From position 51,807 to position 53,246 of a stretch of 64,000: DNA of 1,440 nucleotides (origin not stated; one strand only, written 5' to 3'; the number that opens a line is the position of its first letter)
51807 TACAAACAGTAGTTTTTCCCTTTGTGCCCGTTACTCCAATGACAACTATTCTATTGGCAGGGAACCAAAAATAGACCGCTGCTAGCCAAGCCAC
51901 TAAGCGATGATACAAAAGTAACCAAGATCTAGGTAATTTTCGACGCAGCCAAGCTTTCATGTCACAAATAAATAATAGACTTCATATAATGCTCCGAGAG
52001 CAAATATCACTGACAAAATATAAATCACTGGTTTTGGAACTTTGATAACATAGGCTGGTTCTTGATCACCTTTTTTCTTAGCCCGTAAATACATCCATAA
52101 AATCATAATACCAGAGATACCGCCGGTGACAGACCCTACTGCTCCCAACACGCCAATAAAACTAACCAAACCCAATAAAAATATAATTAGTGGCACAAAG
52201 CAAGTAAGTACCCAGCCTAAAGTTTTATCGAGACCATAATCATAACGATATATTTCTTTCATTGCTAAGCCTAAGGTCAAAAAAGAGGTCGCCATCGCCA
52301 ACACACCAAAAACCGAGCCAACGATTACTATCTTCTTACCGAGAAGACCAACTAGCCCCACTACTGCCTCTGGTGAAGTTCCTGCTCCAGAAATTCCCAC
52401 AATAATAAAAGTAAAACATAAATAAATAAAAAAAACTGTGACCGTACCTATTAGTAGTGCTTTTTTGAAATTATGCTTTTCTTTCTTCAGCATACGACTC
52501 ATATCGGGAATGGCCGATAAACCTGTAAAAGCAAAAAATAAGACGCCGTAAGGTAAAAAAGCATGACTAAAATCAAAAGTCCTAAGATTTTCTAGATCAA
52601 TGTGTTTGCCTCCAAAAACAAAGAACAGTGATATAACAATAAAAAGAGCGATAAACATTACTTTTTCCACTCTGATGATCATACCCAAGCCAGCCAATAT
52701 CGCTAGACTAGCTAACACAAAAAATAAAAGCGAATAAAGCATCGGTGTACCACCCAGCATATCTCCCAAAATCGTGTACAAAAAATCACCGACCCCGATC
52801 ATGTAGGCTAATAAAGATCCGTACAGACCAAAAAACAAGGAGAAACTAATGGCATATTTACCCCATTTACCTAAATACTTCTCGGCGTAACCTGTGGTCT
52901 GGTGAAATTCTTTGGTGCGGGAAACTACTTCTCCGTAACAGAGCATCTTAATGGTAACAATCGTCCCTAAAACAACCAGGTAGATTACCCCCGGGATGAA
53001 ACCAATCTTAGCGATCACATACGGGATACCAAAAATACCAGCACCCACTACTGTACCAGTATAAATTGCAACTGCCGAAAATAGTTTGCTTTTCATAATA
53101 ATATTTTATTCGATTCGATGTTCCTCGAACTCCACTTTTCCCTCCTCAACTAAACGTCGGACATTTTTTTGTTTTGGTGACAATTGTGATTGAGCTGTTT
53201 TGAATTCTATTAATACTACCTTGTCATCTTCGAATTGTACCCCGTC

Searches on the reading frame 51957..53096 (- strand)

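Call 74: search_protein_families(library=pfam, proteins=[window:51957-53096:-], max_evalue=0.00001)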
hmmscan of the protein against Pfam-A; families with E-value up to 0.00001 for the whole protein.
window:51957-53096:- (379 aa): 4 families
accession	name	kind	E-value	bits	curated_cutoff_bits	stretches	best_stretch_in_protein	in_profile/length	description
PF03222.19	Trp_Tyr_perm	-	1e-32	114.2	22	1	2-366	2-387/393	Tryptophan/tyrosine permease family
PF01490.24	Aa_trans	-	8.3e-17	61.4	25.6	1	2-371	2-406/410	Transmembrane amino acid transporter protein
PF00324.27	AA_permease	-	2.3e-06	27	24.6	1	11-234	5-249/470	Amino acid permease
PF03845.19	Spore_permease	-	8.1e-06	25.3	23.4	1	9-251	8-249/321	Spore germination protein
